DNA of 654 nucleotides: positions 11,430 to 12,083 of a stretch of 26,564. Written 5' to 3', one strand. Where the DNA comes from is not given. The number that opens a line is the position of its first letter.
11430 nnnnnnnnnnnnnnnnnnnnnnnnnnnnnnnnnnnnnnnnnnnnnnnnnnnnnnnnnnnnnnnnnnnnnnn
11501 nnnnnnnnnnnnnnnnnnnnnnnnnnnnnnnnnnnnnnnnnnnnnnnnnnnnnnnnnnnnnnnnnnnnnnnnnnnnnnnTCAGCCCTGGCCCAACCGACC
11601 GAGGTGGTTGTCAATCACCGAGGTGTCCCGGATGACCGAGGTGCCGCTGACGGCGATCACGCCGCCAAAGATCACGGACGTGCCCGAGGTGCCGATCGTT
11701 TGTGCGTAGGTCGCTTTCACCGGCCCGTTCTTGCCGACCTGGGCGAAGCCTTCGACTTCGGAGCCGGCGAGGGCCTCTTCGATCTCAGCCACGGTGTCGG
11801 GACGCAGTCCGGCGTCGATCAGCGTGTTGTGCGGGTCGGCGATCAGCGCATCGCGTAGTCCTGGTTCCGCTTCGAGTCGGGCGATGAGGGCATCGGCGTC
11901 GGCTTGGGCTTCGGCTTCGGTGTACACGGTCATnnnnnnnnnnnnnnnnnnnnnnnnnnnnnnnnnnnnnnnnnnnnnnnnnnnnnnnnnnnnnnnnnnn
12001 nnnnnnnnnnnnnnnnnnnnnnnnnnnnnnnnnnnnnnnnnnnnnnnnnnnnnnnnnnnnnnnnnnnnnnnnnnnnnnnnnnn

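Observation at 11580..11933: NHLP-like peptide with a cysteine-free core built from (G)TSVI repeats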

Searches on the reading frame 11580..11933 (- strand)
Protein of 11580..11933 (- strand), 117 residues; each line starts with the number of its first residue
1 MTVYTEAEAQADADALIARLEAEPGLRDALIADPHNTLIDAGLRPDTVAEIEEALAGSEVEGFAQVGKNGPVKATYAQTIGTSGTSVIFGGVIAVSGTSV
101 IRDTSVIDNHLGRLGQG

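Call 6: search_protein_families(library=pfam, proteins=[window:11580-11933:-], max_evalue=1)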
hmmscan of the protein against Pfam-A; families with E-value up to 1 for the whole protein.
window:11580-11933:- (117 aa): 2 families
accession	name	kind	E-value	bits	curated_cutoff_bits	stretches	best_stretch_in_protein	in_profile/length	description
PF14407.11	Frankia_peptide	-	0.022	15.5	48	1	15-49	4-40/63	Ribosomally synthesized peptide prototyped by Frankia Franean1_4349.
PF21987.2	YajR_YAM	-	0.15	12.3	26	1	10-33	9-32/56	YajR YAM domain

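Call 7: search_protein_families(library=ncbifam, proteins=[window:11580-11933:-], max_evalue=1)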
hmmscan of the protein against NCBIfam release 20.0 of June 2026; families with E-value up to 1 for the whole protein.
window:11580-11933:- (117 aa): 3 families
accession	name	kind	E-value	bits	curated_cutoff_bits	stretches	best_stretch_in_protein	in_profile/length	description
NF005509.0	PRK07121.1-2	subfamily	0.031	12.9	630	1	29-92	451-512/527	FAD-binding protein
TIGR04509.1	mod_pep_NH_fam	subfamily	0.035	14.2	34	1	11-47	5-42/87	NHLP-related RiPP peptide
NF038399.1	NH_RiPP_Os17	domain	0.068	13.3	40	1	15-65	5-53/63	Os1348 family NHLP clan protein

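Call 12: find_homologous_proteins(query=window:11583-11933:-, max_evalue=0.01)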
Query window:11583-11933:- (117 aa): 11 proteins with E <= 0.01 among 113 candidates.
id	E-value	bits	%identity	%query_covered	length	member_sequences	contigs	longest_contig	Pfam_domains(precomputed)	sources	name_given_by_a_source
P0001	1.6e-66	239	100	100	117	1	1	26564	-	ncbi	-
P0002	1.1e-47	179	80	97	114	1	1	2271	-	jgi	jgi:hypothetical protein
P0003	2.7e-44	168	74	97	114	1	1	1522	-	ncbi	-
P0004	1.4e-43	166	82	86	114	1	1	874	-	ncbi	-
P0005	3.5e-43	164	74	99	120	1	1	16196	-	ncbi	-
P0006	1.0e-41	160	72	99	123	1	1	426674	-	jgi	jgi:hypothetical protein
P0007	7.3e-34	134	66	97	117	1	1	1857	-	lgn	-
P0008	3.7e-31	126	69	86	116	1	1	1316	-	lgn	-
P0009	3.4e-22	97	58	85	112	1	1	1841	-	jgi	jgi:hypothetical protein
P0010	2.5e-20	91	75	55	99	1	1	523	-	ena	-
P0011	6.4e-14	70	62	51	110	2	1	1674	-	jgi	-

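Call 16: find_encoding_contigs(protein=P0006, flank=10000, max_places=3)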
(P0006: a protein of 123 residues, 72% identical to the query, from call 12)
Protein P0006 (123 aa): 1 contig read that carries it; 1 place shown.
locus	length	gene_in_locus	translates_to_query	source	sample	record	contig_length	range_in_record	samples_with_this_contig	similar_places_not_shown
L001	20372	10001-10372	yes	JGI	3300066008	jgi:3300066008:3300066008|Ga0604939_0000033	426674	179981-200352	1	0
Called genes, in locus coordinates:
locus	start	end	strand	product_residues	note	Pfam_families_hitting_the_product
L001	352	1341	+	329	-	PF02311:AraC_binding (faint), PF05899:Cupin_3 (faint), PF07883:Cupin_2 (weak)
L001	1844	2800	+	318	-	PF00135:COesterase, PF20434:BD-FAE, PF07859:Abhydrolase_3, PF00326:Peptidase_S9 (weak)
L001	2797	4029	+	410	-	PF00144:Beta-lactamase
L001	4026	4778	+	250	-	PF13350:Y_phosphatase3, PF22784:PTP-SAK (weak)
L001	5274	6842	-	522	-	PF00989:PAS (faint), PF13188:PAS_8 (faint), PF08448:PAS_4 (weak), PF00990:GGDEF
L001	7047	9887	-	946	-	-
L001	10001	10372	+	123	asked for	-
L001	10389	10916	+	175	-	-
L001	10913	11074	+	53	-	-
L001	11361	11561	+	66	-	PF09954:DUF2188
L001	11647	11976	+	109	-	-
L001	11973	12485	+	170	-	PF14567:SUKH_5, PF09346:SMI1_KNR4, PF14568:SUKH_6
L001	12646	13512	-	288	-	PF23441:SDR (weak), PF00106:adh_short, PF08659:KR (weak), PF13561:adh_short_C2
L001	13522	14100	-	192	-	PF12867:DinB_2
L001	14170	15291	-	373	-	-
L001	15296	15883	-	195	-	PF00440:TetR_N, PF16859:TetR_C_11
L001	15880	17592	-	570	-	PF07690:MFS_1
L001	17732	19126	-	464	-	PF00657:Lipase_GDSL (weak), PF04311:DUF459, PF13472:Lipase_GDSL_2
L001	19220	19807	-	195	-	-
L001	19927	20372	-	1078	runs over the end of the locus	-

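Call 17: find_encoding_contigs(protein=P0005, flank=10000, max_places=3)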
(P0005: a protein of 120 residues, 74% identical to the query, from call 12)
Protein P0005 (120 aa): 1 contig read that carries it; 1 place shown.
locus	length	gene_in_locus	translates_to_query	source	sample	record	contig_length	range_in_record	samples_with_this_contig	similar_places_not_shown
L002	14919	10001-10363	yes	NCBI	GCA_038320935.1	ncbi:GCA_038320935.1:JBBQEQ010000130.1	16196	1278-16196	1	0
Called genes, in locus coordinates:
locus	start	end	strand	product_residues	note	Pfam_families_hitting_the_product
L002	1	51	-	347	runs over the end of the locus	PF03773:ArsP_1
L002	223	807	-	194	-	-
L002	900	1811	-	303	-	PF01790:LGT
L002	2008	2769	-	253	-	PF01925:TauE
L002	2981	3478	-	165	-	-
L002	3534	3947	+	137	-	PF06897:DUF1269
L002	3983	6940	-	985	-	PF00041:fn3 (weak)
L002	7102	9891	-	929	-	PF25816:RamC_N, PF00069:Pkinase, PF07714:PK_Tyr_Ser-Thr (weak), PF05147:LANC_like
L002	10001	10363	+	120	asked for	-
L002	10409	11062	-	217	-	PF01872:RibD_C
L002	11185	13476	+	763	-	PF18364:Molybdopterin_N, PF00384:Molybdopterin, PF01568:Molydop_binding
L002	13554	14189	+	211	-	-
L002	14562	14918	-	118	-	?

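Call 22: search_protein_representatives(alignment_id=A1)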
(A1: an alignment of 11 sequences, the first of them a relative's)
Query: 11 sequences, 118 profile positions. Proteins with E-value up to 0.001 (for the whole library): 40; up to 1e-10: 18; up to 1e-30: 3. The best 40 are listed.
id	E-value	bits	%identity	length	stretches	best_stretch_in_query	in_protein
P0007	7.4e-48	177.6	-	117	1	1-115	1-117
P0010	8.8e-35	135.5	-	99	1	1-97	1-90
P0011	2.2e-34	134.1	-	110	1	1-93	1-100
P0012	9.4e-29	116.0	-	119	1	1-95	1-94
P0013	5.9e-28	113.4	-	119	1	1-94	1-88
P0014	1.9e-27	111.8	-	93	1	1-82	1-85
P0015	1.2e-24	102.7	-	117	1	1-71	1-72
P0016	1.7e-24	102.3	-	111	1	1-71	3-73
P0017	3.2e-23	98.1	-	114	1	1-109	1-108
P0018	1.6e-21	92.7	-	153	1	1-75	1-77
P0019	2.1e-21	92.3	-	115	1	1-78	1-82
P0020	1.1e-20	90.0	-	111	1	1-65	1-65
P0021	2.1e-20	89.1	-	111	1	1-92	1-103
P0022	3.2e-19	85.3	-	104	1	1-92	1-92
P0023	5.6e-17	78.0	-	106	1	1-72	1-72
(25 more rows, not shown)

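Call 27: find_related_loci(query=A3, collection=genome_contigs, flank=6000)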
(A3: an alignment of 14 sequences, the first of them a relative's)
Query A3 (117 aa) in genome_contigs; peptide patterns used: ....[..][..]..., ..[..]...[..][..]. (x = any residue, [..] = any of these).
600 stretches matched a pattern, but none encodes a relative of the query by tblastn (E <= 1e-3).

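Call 28: find_homologous_proteins(query=A2, max_evalue=0.001)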
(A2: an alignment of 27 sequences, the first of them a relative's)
Query A2 (27 sequences) (117 aa, profile of the alignment): 23 proteins with E <= 0.001 among 8000 candidates.
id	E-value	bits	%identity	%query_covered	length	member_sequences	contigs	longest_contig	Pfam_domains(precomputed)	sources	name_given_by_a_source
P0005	5.5e-41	157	74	99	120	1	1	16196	-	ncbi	-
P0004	1.3e-40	156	82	86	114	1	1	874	-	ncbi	-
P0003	1.7e-40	155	74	97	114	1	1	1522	-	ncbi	-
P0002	3.4e-39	151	80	97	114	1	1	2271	-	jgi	jgi:hypothetical protein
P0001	1.1e-38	150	100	100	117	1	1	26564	-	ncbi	-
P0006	1.2e-38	149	72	99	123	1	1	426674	-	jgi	jgi:hypothetical protein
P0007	6.3e-36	141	66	97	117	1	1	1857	-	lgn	-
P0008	2.8e-35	139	69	86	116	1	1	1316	-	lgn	-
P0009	5.8e-34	134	58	85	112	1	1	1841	-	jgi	jgi:hypothetical protein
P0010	3.3e-30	122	75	55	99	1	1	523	-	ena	-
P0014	5.3e-30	122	57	73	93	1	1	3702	-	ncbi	-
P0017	5.8e-30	121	56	54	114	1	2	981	-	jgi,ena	-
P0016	1.1e-29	121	58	55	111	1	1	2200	-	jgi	jgi:hypothetical protein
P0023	8.0e-29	118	37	91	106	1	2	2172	-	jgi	jgi:hypothetical protein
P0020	3.8e-27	112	39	80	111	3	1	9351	-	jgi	-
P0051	5.3e-24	102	48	96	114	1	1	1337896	-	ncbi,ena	-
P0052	1.1e-21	95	43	66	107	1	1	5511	-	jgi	jgi:hypothetical protein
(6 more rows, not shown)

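Call 29: find_encoding_contigs(protein=P0051, flank=8000, max_places=2)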
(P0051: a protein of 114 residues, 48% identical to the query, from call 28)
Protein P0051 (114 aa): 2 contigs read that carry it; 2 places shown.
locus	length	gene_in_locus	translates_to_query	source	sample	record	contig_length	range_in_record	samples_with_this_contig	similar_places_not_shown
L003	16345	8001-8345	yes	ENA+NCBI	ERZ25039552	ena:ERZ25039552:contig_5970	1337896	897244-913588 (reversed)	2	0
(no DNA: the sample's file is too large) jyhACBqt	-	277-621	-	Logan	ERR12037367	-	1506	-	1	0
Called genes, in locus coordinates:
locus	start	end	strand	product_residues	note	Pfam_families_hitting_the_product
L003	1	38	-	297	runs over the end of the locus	PF03007:WS_DGAT_cat, PF06974:WS_DGAT_C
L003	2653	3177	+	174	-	PF03176:MMPL (weak)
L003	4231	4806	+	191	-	PF03176:MMPL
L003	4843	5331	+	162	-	PF04542:Sigma70_r2, PF08281:Sigma70_r4_2, PF04545:Sigma70_r4, PF13384:HTH_23 (weak)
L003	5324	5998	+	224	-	PF18075:FtsX_ECD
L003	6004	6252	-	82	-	-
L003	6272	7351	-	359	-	PF03816:LytR_cpsA_psr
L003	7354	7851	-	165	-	PF04542:Sigma70_r2, PF08281:Sigma70_r4_2, PF04545:Sigma70_r4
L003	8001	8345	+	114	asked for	-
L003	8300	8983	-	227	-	PF08713:DNA_alkylation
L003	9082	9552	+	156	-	-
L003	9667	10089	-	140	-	-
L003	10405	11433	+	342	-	PF01210:NAD_Gly3P_dh_N, PF02558:ApbA, PF03807:F420_oxidored (weak), PF07479:NAD_Gly3P_dh_C, PF20618:GPD_NAD_C_bact (weak)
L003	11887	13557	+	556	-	-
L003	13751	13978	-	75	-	-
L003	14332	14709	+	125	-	-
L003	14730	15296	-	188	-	-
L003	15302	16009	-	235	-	PF07748:Glyco_hydro_38C (weak)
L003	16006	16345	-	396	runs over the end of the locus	PF01074:Glyco_hydro_38N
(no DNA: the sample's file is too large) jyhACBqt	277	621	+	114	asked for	-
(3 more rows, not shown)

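Call 30: find_encoding_contigs(protein=P0020, flank=8000, max_places=2)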
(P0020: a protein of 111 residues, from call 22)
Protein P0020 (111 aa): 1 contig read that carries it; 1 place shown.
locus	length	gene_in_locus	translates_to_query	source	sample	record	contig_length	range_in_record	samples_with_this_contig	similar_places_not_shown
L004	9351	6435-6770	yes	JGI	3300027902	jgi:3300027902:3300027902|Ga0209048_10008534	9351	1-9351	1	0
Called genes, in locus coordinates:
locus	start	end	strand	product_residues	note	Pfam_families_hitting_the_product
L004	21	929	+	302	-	PF18335:SH3_13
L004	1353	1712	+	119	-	-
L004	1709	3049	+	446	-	PF04055:Radical_SAM, PF13353:Fer4_12 (weak)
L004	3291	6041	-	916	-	PF25816:RamC_N, PF00069:Pkinase, PF07714:PK_Tyr_Ser-Thr (weak), PF05147:LANC_like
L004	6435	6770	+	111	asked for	-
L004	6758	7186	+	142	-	-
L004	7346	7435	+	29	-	-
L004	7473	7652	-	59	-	-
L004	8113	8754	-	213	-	PF01872:RibD_C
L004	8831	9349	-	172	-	?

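Call 31: find_encoding_contigs(protein=P0052, flank=8000, max_places=2)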
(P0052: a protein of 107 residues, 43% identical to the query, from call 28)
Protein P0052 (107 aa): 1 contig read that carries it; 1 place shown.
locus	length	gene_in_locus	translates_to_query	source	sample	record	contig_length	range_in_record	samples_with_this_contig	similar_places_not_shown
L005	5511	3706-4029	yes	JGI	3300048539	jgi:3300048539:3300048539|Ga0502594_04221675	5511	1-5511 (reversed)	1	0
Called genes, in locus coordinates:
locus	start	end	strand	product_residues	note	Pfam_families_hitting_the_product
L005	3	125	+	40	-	?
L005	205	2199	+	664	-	-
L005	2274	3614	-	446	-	PF00989:PAS, PF08448:PAS_4, PF13188:PAS_8 (weak), PF13426:PAS_9, PF08447:PAS_3, PF00990:GGDEF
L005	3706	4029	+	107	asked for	-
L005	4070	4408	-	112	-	-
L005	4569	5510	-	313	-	?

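Call 33: search_protein_families(library=pfam, proteins=[L001:7047-9887:-, L003:11887-13557:+, L005:205-2199:+, L001:10389-10916:+, L004:6758-7186:+, L003:9082-9552:+, L005:4070-4408:-, L002:3983-6940:-], max_evalue=0.01)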
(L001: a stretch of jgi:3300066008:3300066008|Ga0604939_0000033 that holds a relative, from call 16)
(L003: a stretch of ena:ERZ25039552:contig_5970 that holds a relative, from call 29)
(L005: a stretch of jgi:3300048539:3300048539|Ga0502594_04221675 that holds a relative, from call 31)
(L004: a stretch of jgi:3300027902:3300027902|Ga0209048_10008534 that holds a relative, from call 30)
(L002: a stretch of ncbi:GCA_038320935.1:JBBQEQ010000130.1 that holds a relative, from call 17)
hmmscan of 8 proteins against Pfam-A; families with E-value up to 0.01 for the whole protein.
L001:7047-9887:- (946 aa): 4 families
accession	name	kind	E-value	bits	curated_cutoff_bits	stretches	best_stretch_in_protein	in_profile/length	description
PF25816.1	RamC_N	-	5.5e-53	179.7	27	1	34-210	13-187/191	RamC, N-terminal domain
PF05147.19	LANC_like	-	1.8e-16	60.1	23.2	1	614-933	47-341/350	Lanthionine synthetase C-like protein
PF00069.31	Pkinase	-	2.1e-14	54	31.7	1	242-487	12-258/263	Protein kinase domain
PF07714.23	PK_Tyr_Ser-Thr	-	6.1e-07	29.4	23.1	1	271-482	40-250/258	Protein tyrosine and serine/threonine kinase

L003:11887-13557:+ (556 aa): 0 families

L005:205-2199:+ (664 aa): 1 family
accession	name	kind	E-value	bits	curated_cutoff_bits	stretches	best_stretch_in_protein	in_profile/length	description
PF00413.30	Peptidase_M10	-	0.0054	17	24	1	478-509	96-127/159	Matrixin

L001:10389-10916:+ (175 aa): 1 family
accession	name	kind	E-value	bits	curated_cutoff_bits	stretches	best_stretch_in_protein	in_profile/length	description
PF25591.1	LRV_2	-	0.0042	17.5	27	0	22-60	5-42/61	Leucine Rich Repeat Variant domain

L004:6758-7186:+ (142 aa): 0 families

L003:9082-9552:+ (156 aa): 0 families

L005:4070-4408:- (112 aa): 0 families

L002:3983-6940:- (985 aa): 2 families
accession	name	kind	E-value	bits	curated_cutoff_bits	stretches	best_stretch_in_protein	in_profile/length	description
PF13810.12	DUF4185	-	9.6e-07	28.8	39.5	1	246-391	157-281/309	Domain of unknown function (DUF4185)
PF00041.27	fn3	-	3.7e-06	27.5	25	1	532-609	11-80/84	Fibronectin type III domain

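Call 39: search_protein_families(library=pfam, alignment_id=A5, max_evalue=0.1)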
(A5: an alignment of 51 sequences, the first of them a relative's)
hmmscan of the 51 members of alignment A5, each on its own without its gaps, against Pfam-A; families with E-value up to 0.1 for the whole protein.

A. member 1, P0001 (117 aa): 1 family
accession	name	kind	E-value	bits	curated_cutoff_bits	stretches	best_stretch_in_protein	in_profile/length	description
PF14407.11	Frankia_peptide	-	0.022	15.5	48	1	15-49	4-40/63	Ribosomally synthesized peptide prototyped by Frankia Franean1_4349.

B. families by the number of members that match (of 51 scanned): 15 families
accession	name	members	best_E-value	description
PF14407.11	Frankia_peptide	28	5e-06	Ribosomally synthesized peptide prototyped by Frankia Franean1_4349.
PF02979.21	NHase_alpha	7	0.0034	Nitrile hydratase, alpha chain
PF05553.16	DUF761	2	0.025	Cotton fibre expressed protein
PF21518.3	Sas-5-like_implico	2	0.035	Spindle assembly abnormal protein 5, implico domain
PF02601.20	Exonuc_VII_L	1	1.4e-09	Exonuclease VII, large subunit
PF07862.16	Nif11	1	0.019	Nif11 domain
PF19398.4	DurB-like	1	0.023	Lantibiotic duramycin B-like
PF23186.1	DUF7059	1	0.024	Domain of unknown function (DUF7059)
PF10509.15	GalKase_gal_bdg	1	0.035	Galactokinase galactose-binding signature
PF02604.26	PhdYeFM_antitox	1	0.051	Antitoxin Phd_YefM, type II toxin-antitoxin system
PF11239.13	DUF3040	1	0.065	Protein of unknown function (DUF3040)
PF14435.11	SUKH-4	1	0.071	SUKH-4 immunity protein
PF07746.16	LigA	1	0.085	Aromatic-ring-opening dioxygenase LigAB, LigA subunit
PF10397.14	ADSL_C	1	0.097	Adenylosuccinate lyase C-terminus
PF19551.4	DUF6074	1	0.098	Family of unknown function (DUF6074)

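Call 40: search_protein_families(library=ncbifam, alignment_id=A5, max_evalue=0.1)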
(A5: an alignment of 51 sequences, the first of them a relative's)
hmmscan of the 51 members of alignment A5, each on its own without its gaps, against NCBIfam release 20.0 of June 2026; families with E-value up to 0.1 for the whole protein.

A. member 1, P0001 (117 aa): 3 families
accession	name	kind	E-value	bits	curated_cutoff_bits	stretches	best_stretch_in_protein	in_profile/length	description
NF005509.0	PRK07121.1-2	subfamily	0.031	12.9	630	1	29-92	451-512/527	FAD-binding protein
TIGR04509.1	mod_pep_NH_fam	subfamily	0.035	14.2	34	1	11-47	5-42/87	NHLP-related RiPP peptide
NF038399.1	NH_RiPP_Os17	domain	0.068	13.3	40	1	15-65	5-53/63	Os1348 family NHLP clan protein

B. families by the number of members that match (of 51 scanned): 22 families
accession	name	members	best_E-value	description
NF038399.1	NH_RiPP_Os17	45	2.6e-08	Os1348 family NHLP clan protein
TIGR04509.1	mod_pep_NH_fam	43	3.7e-08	NHLP-related RiPP peptide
NF038175.1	IniB_NTERM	19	0.00027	IniB N-terminal domain-containing protein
TIGR03793.1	leader_NHLP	18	0.00033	NHLP leader peptide family RiPP precursor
TIGR04351.1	TOMM_nitrile_2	7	0.0048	TIGR04351 family putative TOMM peptide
TIGR01323.1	nitrile_alph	6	0.011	nitrile hydratase subunit alpha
NF010779.0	PRK14182.1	2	0.0063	bifunctional 5,10-methylene-tetrahydrofolate dehydrogenase/ 5,10-methylene-tetrahydrofolate cyclohydrolase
TIGR03798.1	leader_Nif11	2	0.013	Nif11-like leader peptide family RiPP precursor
TIGR00237.1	xseA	1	7.5e-09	exodeoxyribonuclease VII large subunit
NF000088.1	viomycin_Vph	1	0.0037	viomycin phosphotransferase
NF033736.2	blaAFM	1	0.012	AFM family subclass B1 metallo-beta-lactamase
NF000259.2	blaNDM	1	0.021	NDM family subclass B1 metallo-beta-lactamase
TIGR04507.1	fluorinase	1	0.027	adenosyl-fluoride synthase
NF033431.1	cinnamycin_RiPP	1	0.028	cinnamycin family lantibiotic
NF052412.1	NOV95GJQ_fam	1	0.03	NOV95GJQ family terpene biosynthesis-related protein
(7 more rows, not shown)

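Call 65: predict_structure(alignment_id=A2)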
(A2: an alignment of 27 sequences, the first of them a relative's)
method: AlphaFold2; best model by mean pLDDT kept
length: 117 residues; sequences in the alignment: 27
mean_pLDDT: 54.4   pTM: 0.27
mean pLDDT of the five models: 54.4, 52.9, 51.9, 51.8, 51.4
residues with pLDDT >= 90: 0; 70-90: 37; 50-70: 19; < 50: 61
segments of 3 or more residues with pLDDT < 50: 58-117
pLDDT, mean of each block of 10 residues (from residue 1): 71 75 69 73 72 59 43 39 36 35 38 39
secondary structure, 60 per line:
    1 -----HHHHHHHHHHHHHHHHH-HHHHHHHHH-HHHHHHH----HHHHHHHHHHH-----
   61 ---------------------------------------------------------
elements in order: H6-22 H24-32 H34-40 H45-55
